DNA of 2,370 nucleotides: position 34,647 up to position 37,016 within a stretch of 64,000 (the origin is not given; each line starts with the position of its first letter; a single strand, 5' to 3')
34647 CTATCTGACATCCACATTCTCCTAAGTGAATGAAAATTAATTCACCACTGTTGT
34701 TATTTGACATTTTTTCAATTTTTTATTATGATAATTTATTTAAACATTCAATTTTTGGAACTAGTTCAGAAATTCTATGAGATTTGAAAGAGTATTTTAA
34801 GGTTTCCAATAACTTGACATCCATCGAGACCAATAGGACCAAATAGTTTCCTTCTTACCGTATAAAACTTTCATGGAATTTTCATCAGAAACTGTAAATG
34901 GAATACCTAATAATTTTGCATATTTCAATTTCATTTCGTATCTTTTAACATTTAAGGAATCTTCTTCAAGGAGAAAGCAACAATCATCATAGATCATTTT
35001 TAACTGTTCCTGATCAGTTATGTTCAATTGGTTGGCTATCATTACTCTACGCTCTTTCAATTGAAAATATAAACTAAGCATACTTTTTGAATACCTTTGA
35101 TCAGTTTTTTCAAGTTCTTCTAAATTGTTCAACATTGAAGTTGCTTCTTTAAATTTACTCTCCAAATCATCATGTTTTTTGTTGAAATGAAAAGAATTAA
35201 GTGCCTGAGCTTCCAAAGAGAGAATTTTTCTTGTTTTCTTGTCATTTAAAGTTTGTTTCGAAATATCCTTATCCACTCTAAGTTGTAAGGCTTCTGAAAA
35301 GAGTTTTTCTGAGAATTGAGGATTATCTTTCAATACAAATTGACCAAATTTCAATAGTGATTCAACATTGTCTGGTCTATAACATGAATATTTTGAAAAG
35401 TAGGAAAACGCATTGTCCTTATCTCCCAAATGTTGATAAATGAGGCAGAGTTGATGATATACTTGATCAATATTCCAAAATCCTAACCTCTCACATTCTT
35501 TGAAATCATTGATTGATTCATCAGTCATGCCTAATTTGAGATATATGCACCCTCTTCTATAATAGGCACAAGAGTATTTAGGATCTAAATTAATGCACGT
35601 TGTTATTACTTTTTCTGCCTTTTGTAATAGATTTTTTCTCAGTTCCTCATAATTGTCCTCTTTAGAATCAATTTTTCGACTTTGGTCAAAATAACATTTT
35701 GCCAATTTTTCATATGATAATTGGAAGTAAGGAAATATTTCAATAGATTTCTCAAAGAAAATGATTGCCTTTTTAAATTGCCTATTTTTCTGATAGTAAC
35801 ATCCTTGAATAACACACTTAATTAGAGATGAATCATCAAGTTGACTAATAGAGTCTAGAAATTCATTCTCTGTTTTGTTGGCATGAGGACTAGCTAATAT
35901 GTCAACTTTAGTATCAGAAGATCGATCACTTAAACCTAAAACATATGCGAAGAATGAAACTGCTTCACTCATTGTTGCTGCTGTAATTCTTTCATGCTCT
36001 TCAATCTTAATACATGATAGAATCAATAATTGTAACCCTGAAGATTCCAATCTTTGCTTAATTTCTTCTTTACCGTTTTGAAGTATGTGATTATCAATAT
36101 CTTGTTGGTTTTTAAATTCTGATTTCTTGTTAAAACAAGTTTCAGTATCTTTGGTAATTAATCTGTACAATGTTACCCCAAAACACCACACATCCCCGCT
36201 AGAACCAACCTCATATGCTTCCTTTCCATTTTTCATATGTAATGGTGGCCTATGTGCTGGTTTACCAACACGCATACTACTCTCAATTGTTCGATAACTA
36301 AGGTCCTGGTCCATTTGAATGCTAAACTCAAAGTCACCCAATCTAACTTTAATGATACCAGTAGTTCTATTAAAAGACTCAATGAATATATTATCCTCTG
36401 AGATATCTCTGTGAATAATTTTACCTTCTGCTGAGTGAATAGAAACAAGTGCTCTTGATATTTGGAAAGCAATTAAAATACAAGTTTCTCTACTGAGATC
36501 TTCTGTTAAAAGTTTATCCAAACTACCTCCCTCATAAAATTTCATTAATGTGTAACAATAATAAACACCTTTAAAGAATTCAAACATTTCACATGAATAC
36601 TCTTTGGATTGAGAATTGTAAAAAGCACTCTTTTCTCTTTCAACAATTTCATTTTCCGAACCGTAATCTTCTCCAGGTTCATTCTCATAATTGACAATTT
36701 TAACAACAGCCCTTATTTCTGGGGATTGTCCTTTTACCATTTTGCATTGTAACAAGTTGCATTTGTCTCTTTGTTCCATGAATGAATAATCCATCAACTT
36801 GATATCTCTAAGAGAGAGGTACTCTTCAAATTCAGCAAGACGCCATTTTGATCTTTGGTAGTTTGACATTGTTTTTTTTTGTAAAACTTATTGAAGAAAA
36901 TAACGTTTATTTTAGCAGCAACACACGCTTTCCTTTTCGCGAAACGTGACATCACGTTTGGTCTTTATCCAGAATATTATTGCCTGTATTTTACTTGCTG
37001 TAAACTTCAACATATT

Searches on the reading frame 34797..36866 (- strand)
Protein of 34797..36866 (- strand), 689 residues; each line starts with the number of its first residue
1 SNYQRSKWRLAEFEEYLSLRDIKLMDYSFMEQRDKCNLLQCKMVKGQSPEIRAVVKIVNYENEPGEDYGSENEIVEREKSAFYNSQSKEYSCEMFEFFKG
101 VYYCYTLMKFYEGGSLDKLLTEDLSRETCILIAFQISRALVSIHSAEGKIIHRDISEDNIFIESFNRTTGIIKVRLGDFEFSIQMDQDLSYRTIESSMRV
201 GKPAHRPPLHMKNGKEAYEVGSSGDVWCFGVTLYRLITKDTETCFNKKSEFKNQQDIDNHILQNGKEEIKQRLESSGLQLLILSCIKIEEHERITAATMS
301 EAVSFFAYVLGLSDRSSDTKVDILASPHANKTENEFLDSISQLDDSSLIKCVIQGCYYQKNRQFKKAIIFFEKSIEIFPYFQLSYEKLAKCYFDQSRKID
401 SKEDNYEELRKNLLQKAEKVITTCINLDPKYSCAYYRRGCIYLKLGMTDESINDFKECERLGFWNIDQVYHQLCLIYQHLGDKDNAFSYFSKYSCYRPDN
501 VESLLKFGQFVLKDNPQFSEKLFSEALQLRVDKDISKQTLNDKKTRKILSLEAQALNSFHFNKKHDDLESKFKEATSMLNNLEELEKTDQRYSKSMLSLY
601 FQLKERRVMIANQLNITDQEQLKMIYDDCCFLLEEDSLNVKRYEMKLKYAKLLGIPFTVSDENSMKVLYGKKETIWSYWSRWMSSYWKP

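Call 82: search_protein_families(library=pfam, proteins=[window:34797-36866:-], max_evalue=0.0001)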
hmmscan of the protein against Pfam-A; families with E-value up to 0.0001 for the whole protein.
window:34797-36866:- (689 aa): 8 families
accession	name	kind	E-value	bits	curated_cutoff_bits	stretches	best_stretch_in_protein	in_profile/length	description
PF00069.31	Pkinase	-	1.6e-23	83.9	31.7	1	52-300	26-258/263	Protein kinase domain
PF07714.23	PK_Tyr_Ser-Thr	-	1.8e-15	57.4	23.1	1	45-301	23-256/258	Protein tyrosine and serine/threonine kinase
PF13181.12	TPR_8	-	3.9e-14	52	25.7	0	434-460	3-29/34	Tetratricopeptide repeat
PF07719.23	TPR_2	-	4.2e-13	48.7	27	0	434-459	3-28/34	Tetratricopeptide repeat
PF00515.34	TPR_1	-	5e-11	42.4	27.8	0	434-458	3-27/34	Tetratricopeptide repeat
PF13431.12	TPR_17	-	1.5e-08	34.7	24.4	0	422-452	3-33/34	Tetratricopeptide repeat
PF13174.12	TPR_6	-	2.4e-05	25.1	26.3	0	434-457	2-25/33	Tetratricopeptide repeat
PF13424.12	TPR_12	-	7.2e-05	23.4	30.1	0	428-459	41-72/77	Tetratricopeptide repeat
